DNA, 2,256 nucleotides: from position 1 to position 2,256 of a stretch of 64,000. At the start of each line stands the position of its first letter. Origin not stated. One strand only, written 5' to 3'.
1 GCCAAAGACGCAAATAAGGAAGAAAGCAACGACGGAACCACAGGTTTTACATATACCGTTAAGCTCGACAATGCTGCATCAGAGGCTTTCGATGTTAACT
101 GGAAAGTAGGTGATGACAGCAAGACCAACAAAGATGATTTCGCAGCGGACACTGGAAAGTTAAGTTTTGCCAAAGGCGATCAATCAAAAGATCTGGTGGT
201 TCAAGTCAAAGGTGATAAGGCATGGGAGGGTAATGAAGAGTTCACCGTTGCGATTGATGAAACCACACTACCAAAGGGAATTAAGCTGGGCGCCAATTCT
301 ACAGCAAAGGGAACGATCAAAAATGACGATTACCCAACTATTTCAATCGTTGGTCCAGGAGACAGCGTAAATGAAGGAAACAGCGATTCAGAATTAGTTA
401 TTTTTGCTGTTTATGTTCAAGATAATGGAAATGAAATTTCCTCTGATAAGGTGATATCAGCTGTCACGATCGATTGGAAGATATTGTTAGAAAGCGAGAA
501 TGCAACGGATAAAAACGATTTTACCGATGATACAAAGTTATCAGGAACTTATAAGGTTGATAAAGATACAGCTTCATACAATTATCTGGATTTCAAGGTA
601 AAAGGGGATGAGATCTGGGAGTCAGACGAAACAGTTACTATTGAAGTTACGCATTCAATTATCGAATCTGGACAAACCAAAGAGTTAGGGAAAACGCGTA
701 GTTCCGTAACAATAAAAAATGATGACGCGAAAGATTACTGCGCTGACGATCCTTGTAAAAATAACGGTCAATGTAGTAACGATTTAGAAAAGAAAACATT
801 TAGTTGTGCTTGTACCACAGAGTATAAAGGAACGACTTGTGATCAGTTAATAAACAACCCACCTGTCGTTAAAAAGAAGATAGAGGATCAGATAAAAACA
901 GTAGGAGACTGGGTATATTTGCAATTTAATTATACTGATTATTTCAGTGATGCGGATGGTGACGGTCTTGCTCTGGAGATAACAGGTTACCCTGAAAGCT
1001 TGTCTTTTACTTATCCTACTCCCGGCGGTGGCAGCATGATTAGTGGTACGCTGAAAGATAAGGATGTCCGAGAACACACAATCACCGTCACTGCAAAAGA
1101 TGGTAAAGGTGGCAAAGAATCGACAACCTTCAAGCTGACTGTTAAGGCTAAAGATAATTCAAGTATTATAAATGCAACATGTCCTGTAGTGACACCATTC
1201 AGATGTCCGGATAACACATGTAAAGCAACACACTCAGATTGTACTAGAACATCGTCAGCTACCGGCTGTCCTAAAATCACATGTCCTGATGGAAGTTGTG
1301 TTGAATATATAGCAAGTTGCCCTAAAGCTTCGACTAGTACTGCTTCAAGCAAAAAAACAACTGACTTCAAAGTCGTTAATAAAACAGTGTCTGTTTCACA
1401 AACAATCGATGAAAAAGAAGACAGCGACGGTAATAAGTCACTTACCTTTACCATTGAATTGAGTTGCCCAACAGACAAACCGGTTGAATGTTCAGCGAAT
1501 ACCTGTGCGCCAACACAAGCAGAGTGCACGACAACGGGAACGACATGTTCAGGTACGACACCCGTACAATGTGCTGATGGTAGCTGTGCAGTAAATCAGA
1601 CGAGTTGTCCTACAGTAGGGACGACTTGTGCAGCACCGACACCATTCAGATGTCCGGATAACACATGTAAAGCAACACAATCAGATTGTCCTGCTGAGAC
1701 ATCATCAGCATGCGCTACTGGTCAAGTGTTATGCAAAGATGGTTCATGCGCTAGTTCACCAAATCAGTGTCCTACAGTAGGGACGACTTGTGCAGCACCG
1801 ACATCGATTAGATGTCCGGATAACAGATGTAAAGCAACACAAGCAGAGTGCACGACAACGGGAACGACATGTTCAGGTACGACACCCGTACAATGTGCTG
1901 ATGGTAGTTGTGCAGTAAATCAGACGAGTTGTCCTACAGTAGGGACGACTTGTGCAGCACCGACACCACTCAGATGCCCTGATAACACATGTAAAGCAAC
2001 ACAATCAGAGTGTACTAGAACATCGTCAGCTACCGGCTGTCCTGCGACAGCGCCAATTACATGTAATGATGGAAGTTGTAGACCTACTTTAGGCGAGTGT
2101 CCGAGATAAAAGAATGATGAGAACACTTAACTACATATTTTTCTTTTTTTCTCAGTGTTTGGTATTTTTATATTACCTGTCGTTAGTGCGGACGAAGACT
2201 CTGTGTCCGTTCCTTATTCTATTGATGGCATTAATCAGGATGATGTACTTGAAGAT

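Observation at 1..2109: A eukaryote-like module combination (Calx-beta, EGF-like, tandem Cys-knot-like repeats) in a giant surface protein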

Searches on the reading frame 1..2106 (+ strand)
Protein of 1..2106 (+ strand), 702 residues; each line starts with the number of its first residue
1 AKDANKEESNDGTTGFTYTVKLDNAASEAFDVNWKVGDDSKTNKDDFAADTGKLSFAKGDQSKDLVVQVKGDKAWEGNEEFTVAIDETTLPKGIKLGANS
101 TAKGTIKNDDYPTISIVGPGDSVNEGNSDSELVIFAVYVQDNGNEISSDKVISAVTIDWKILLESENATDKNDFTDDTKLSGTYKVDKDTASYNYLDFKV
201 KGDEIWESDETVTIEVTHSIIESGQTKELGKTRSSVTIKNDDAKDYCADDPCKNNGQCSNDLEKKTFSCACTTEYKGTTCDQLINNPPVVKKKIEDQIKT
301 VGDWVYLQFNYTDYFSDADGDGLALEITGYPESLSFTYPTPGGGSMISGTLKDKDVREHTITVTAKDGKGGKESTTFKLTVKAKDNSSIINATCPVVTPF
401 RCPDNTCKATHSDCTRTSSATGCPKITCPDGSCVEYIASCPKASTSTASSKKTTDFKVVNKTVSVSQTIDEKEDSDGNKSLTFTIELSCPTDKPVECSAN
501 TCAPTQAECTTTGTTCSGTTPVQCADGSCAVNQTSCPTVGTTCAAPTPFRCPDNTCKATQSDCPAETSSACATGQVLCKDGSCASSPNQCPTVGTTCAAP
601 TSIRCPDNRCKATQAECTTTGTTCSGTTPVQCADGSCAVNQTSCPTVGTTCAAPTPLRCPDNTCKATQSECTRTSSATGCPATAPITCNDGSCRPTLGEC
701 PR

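Call 5: search_protein_families(library=pfam, proteins=[window:1-2106:+], max_evalue=0.1)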
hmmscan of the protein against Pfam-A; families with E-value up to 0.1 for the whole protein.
window:1-2106:+ (702 aa): 6 families
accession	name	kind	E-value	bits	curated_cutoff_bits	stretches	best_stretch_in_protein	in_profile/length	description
PF03160.20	Calx-beta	-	1.1e-07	32.4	27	1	17-109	25-118/119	Calx-beta domain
PF05345.18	He_PIG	-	5.3e-06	27.2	24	1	288-381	2-95/96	Putative Ig domain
PF00008.33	EGF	-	0.00025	21.7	21.5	1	247-277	1-30/32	EGF-like domain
PF17963.7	Big_9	-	0.0037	18.6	23.6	1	285-380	1-89/89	Bacterial Ig domain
PF23106.1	EGF_Teneurin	-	0.019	15.5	24.3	1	249-282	2-29/30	Teneurin-like EGF domain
PF11614.14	FixG_C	-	0.039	14.5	25.6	0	350-387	70-106/119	IG-like fold at C-terminal of FixG, putative oxidoreductase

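Call 8: find_homologous_proteins(query=window:1-2106:+)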
Query window:1-2106:+ (702 aa): 19 proteins with E <= 0.001 among 8000 candidates.
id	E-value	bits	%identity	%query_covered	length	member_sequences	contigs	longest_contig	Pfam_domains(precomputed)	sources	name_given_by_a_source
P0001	5.3e-64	235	28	76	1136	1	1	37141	PF03160.21,PF00008.34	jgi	-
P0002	4.5e-47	179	28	36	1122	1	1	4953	PF03160.21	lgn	-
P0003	6.7e-34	136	42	23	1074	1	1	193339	PF00090.26,PF17963.8,PF17892.8,PF19028.7,PF00020.25,PF17803.8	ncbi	-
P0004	1.8e-28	118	64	12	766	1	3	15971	PF17963.8,PF00008.34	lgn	-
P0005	3.9e-19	87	38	19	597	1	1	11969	PF03160.21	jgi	jgi:hypothetical protein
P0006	7.1e-16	76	30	19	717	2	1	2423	PF20579.5,PF03160.21,PF08522.17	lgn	-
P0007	1.0e-12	66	35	17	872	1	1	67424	PF07495.20,PF00801.27,PF24908.1,PF05345.19,PF18911.7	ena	-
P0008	8.0e-11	59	29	31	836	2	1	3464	PF03160.21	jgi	-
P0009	4.3e-9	54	30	34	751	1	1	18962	PF03160.21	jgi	jgi:chitinase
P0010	1.8e-8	52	42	15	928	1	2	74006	PF01839.30,PF03160.21,PF13517.13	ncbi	-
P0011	2.7e-8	51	30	34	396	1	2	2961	PF03160.21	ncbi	-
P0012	5.4e-7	47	26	30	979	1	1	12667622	PF03160.21,PF13517.13,PF17829.8,PF00353.26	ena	-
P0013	1.1e-6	46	36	11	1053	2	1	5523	PF17963.8,PF17892.8,PF03160.21,PF17803.8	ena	-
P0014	3.2e-6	44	33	15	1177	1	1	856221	PF03160.21,PF00041.28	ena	-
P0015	4.7e-6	44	31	15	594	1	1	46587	PF01839.30,PF03160.21,PF13517.13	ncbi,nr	ncbi:MAG: hypothetical protein K1Y01_21360, partial [Vicinamibacteria bacterium]|nr:hypothetical pro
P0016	1.4e-5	42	29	33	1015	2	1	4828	PF17963.8,PF17892.8,PF20579.5,PF03160.21,PF17803.8,PF02010.22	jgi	jgi:VCBS repeat-containing protein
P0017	1.5e-4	39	29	33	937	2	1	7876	PF17963.8,PF17892.8,PF20579.5,PF03160.21,PF17803.8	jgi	-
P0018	2.2e-4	38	29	33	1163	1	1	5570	PF17963.8,PF17892.8,PF20579.5,PF03160.21,PF17803.8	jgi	-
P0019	8.9e-4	36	33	17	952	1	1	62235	PF00801.27,PF17963.8,PF17892.8,PF05345.19,PF00353.26,PF19077.7,PF18911.7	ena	-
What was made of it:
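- Tried and rejected: The first homology search did not return the protein's own full-length copy (call 8).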

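Call 9: search_protein_families(library=ncbifam, proteins=[window:1-2106:+], max_evalue=0.1)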
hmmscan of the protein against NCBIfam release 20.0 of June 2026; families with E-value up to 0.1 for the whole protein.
window:1-2106:+ (702 aa): 1 family
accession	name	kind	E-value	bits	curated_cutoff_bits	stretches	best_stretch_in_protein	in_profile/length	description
TIGR00845.1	caca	equivalog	0.095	10.4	679.85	0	26-113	424-513/921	sodium/calcium exchanger 1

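Call 13: search_protein_families(library=pfam, proteins=[P0001, P0003, P0004], max_evalue=10)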
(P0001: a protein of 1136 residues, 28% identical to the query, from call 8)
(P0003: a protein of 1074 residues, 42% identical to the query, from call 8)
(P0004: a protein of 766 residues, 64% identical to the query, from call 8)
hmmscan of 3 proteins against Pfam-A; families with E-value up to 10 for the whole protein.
P0001 (1136 aa): 13 families
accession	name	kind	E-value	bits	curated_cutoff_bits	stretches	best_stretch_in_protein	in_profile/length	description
PF03160.20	Calx-beta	-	3.9e-29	101.5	27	5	223-309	14-102/119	Calx-beta domain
PF00008.33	EGF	-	4.3e-07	30.5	21.5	1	153-183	1-32/32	EGF-like domain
PF17963.7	Big_9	-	0.00076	20.8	23.6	1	681-773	1-89/89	Bacterial Ig domain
PF12661.13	hEGF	-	0.0011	19.8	29.3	1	158-179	1-22/22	Human growth factor-like EGF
PF05345.18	He_PIG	-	0.0032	18.3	24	2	683-774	1-95/96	Putative Ig domain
PF07974.19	EGF_2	-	0.0049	17.6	22.1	2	155-184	5-32/32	EGF-like domain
PF04234.18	CopC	-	0.011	17.1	23.3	1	764-823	20-79/92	CopC domain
PF23106.1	EGF_Teneurin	-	0.012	16.1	24.3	2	158-187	5-30/30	Teneurin-like EGF domain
PF04619.18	Adhesin_Dr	-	0.013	15.9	23.6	1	613-659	87-133/139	Dr-family adhesin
PF02933.23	CDC48_2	-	0.31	11.2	22.4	1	682-777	7-41/64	Cell division protein 48 (CDC48), domain 2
PF24547.1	DUF7601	-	1.4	9.9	27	2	792-895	12-105/116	Domain of unknown function (DUF7601)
PF12662.13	cEGF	-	3.7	7.9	26.6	1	1009-1020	4-19/24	Complement Clr-like EGF-like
PF21795.3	JAG1-like_EGF2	-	6.8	7.3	27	0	1002-1020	5-22/25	Protein jagged-1-like, atypical EGF2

P0003 (1074 aa): 11 families
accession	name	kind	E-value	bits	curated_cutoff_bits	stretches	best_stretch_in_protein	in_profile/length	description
PF17963.7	Big_9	-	6.7e-52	174.8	23.6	3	263-344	7-89/89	Bacterial Ig domain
PF17892.7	Cadherin_5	-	2.2e-40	136.8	26.5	3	267-346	14-98/98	Cadherin-like domain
PF17803.7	Cadherin_4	-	2.4e-27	95.7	25.1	4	262-313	16-71/71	Bacterial cadherin-like domain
PF19028.6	TSP1_spondin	-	1.6e-18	67.1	41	1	696-747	1-52/52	Spondin-like TSP1 domain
PF00020.24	TNFR_c6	-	1.3e-09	38.7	29.4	4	184-208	15-39/39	TNFR/NGFR cysteine-rich region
PF00090.25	TSP_1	-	3e-09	37.4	21.6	1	699-747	1-49/49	Thrombospondin type 1 domain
PF05345.18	He_PIG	-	2.7e-05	24.9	24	1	351-442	1-95/96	Putative Ig domain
PF19035.6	TSP1_CCN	-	0.0012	19.5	27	1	702-747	6-44/44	CCN3 Nov like TSP1 domain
PF22352.2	K319L-like_PKD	-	0.0045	17.4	27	1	658-684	58-84/84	K319L-like, PKD domain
PF16299.10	DUF4941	-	0.028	14.1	28.8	1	528-583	92-146/265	Domain of unknown function (DUF4941)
PF16184.11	Cadherin_3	-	0.6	10.6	25.5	0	614-683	28-105/106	Cadherin-like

P0004 (766 aa): 9 families
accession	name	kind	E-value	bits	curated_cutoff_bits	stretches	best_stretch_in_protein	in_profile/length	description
PF17963.7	Big_9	-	1.5e-08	35.8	23.6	2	272-387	1-88/89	Bacterial Ig domain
PF00008.33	EGF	-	1.2e-06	29.1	21.5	1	399-431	1-32/32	EGF-like domain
PF17803.7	Cadherin_4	-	0.0011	19.9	25.1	2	262-319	1-53/71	Bacterial cadherin-like domain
PF17892.7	Cadherin_5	-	0.0015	18.8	26.5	1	367-388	75-96/98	Cadherin-like domain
PF12662.13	cEGF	-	0.017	15.4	26.6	1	418-432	1-19/24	Complement Clr-like EGF-like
PF23106.1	EGF_Teneurin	-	0.023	15.2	24.3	1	404-433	5-28/30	Teneurin-like EGF domain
PF07974.19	EGF_2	-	0.16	12.8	22.1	1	399-432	1-32/32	EGF-like domain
PF09051.15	SNN_cytoplasm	-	0.25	11.7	25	1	75-89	9-23/26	Stannin cytoplasmic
PF12661.13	hEGF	-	0.86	10.6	29.3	1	404-427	1-22/22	Human growth factor-like EGF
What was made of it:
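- Relatives in the same island carry TSP1 and TNFR Cys-rich domains (P0003; call 13).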

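Call 17: find_encoding_contigs(protein=P0003, flank=10000, max_places=3)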
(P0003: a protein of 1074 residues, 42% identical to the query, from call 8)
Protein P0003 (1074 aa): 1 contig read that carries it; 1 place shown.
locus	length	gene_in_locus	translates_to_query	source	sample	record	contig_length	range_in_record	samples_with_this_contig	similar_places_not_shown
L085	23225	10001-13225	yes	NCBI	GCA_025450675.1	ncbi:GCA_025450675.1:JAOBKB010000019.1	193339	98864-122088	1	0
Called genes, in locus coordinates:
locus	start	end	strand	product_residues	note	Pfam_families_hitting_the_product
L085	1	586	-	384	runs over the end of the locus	PF12867:DinB_2, PF03781:FGE-sulfatase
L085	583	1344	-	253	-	PF13230:GATase_4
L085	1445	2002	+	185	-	PF01510:Amidase_2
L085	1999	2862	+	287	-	PF03186:CobD_Cbib, PF17113:AmpE (weak)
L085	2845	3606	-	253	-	PF00149:Metallophos, PF12850:Metallophos_2 (faint)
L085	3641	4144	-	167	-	PF00160:Pro_isomerase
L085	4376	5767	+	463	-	PF01406:tRNA-synt_1e, PF09334:tRNA-synt_1g (weak), PF00133:tRNA-synt_1 (weak), PF01921:tRNA-synt_1f (weak), PF09334:tRNA-synt_1g (weak), PF09190:DALR_2, PF23493:CysS_C (faint)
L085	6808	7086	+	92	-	PF05015:HigB-like_toxin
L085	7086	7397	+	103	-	PF01381:HTH_3 (weak)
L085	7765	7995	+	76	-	PF04014:MazE_antitoxin (weak)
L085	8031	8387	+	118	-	PF02661:Fic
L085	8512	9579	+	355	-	PF12281:NTP_transf_8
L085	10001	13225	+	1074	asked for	PF17803:Cadherin_4, PF17892:Cadherin_5, PF17963:Big_9, PF17803:Cadherin_4, PF17803:Cadherin_4, PF17892:Cadherin_5, PF17963:Big_9, PF00090:TSP_1, +3 more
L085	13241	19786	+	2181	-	PF03160:Calx-beta, PF00008:EGF (weak), PF00008:EGF (weak), PF17803:Cadherin_4 (weak), PF17892:Cadherin_5, PF17963:Big_9, PF17803:Cadherin_4 (weak), PF00008:EGF (weak), +3 more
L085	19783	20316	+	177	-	-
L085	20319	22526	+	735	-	-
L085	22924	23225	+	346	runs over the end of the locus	PF00072:Response_reg, PF00211:Guanylate_cyc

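Call 32: find_encoding_contigs(protein=P0001, flank=10000, max_places=2)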
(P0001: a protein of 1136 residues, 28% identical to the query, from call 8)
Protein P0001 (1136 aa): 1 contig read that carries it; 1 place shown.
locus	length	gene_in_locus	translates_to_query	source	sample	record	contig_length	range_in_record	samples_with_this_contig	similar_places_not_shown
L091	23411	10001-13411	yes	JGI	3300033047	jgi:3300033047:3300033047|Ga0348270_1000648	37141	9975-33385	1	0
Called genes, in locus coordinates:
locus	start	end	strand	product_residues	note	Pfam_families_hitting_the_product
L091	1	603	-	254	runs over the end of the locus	PF13230:GATase_4, PF13522:GATase_6 (weak)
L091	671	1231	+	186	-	PF01510:Amidase_2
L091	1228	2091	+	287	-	PF03186:CobD_Cbib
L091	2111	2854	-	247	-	PF00149:Metallophos, PF12850:Metallophos_2 (faint)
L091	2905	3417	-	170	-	PF00160:Pro_isomerase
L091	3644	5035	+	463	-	PF01406:tRNA-synt_1e, PF01921:tRNA-synt_1f (faint), PF09334:tRNA-synt_1g (weak), PF00133:tRNA-synt_1 (weak), PF09334:tRNA-synt_1g (weak), PF09190:DALR_2, PF23493:CysS_C (weak)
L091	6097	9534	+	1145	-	PF14252:DUF4347, PF17892:Cadherin_5, PF17963:Big_9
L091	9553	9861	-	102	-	-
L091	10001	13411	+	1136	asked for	PF00008:EGF (weak), PF03160:Calx-beta (weak)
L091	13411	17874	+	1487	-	PF20579:LapA (faint), PF03160:Calx-beta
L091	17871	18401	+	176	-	-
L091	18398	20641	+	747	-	-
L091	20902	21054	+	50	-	-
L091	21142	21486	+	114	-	PF15919:HicB_lk_antitox, PF15970:HicB-like_2 (weak), PF05534:HicB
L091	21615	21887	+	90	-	-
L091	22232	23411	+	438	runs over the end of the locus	PF05697:Trigger_N, PF00254:FKBP_C, PF05698:Trigger_C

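Call 42: search_solved_structures(query=window:1-2106:+, max_evalue=0.1)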
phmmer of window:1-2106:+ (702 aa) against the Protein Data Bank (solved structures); distinct sequences matched with E-value up to 0.1: 14.
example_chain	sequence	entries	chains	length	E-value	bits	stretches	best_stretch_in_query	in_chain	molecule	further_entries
9b3g_A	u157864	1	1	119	5.3e-06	28.5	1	247-285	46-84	Neurogenic locus notch homolog protein 1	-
9b3n_A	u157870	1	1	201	0.00014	23.8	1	247-285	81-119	Neurogenic locus notch homolog protein 1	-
5ky3_B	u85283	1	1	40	0.0038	19.1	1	245-282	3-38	Coagulation factor VII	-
5kxh_B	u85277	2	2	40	0.005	18.7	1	245-282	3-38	Coagulation factor VII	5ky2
5l0s_B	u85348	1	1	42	0.011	17.5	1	244-281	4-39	Coagulation factor VII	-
1bf9_A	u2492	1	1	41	0.013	17.2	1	245-281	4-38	FACTOR VII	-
4wm0_D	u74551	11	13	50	0.016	17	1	245-283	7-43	Coagulation factor IX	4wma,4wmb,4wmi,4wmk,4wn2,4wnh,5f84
1f7e_A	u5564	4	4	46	0.021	16.6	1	245-281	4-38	PROTEIN (Blood Coagulation Factor VII)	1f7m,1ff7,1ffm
6r2w_L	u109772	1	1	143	0.052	15.3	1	244-282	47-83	Coagulation factor VII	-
1w0y_L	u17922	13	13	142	0.053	15.3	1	244-282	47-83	BLOOD COAGULATION FACTOR VIIA | Coagulation factor VII | Coagulation factor VII light chain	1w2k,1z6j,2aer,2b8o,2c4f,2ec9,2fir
8qod_A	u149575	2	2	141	0.059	15.1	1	244-282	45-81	Factor VII light chain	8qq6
1dan_L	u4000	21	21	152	0.06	15.1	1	244-282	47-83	BLOOD COAGULATION FACTOR VIIA light chain | PROTEIN (BLOOD COAGULATION FACTOR VIIA) | Coagulation factor VII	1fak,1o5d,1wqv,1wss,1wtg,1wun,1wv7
5l0t_B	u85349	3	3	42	0.067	14.9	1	245-282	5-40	EGF(+)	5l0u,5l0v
5ky5_B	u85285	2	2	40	0.091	14.5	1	245-282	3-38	EGF(+)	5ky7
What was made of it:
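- Checked: The Cys spacing is C-x4-C-x5-C-x10-C-x-C-x8-C. The best PDB sequence matches are Notch1 EGF (E 5e-6) and factor VII/IX EGF1 (calls 5, 13, 42).
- EGF matches Notch and factor VII (call 42).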

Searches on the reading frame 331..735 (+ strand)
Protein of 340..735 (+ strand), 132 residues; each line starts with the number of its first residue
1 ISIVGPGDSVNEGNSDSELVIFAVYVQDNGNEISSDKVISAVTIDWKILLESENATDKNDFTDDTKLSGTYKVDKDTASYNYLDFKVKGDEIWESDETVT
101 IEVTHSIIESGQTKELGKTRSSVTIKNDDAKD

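Call 13: search_protein_families(library=pfam, proteins=[window:340-735:+], max_evalue=10)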
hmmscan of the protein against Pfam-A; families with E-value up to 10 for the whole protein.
window:340-735:+ (132 aa): 1 family
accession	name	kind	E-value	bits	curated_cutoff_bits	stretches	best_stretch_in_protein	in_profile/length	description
PF01917.21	Arch_flagellin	-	0.0088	16.8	29.5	1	6-112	57-145/162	Archaebacterial flagellin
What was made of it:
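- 337..729 (+): Second, divergent Calx-beta-like beta domain (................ ... VTIKNDD). Pfam does not reach threshold (call 13, protein 4), so this is inference.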

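Call 58: search_protein_families(library=pfam, proteins=[window:331-726:+], max_evalue=1)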
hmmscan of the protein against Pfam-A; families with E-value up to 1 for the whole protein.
seq(132 aa): 1 family
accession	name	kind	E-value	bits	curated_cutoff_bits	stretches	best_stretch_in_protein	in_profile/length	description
PF01917.21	Arch_flagellin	-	0.0082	16.9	29.5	1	9-115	57-145/162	Archaebacterial flagellin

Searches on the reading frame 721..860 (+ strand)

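Call 13: search_protein_families(library=pfam, proteins=[window:721-860:+], max_evalue=10)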
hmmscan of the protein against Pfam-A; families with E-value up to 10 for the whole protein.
window:721-860:+ (46 aa): 7 families
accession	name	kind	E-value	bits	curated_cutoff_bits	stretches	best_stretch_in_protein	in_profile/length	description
PF00008.33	EGF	-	2.1e-07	31.5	21.5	1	7-37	1-30/32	EGF-like domain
PF23106.1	EGF_Teneurin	-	9e-05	22.9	24.3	1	9-42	2-29/30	Teneurin-like EGF domain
PF25024.1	EGF_TEN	-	0.0057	16.7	65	1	5-42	93-124/234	Teneurin EGF domain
PF07974.19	EGF_2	-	0.0096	16.7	22.1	1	7-40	1-32/32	EGF-like domain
PF00053.31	EGF_laminin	-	0.041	14.5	21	1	12-42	3-33/49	Laminin EGF domain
PF12947.13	EGF_3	-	0.15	12.8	28.5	1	10-40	6-36/36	EGF domain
PF06876.18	SCRL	-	0.28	11.8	23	1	10-41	26-64/67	Plant self-incompatibility response (SCRL) protein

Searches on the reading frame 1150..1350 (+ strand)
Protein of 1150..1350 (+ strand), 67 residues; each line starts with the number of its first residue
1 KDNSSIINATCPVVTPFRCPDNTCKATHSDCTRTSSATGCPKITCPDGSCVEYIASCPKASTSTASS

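Call 13: search_protein_families(library=pfam, proteins=[window:1150-1350:+], max_evalue=10)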
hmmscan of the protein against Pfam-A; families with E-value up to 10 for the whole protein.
window:1150-1350:+ (67 aa): 1 family
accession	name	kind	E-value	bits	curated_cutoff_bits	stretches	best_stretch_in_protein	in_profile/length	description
PF00093.24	VWC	-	1.2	9.9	27.6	1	30-53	21-44/57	von Willebrand factor type C domain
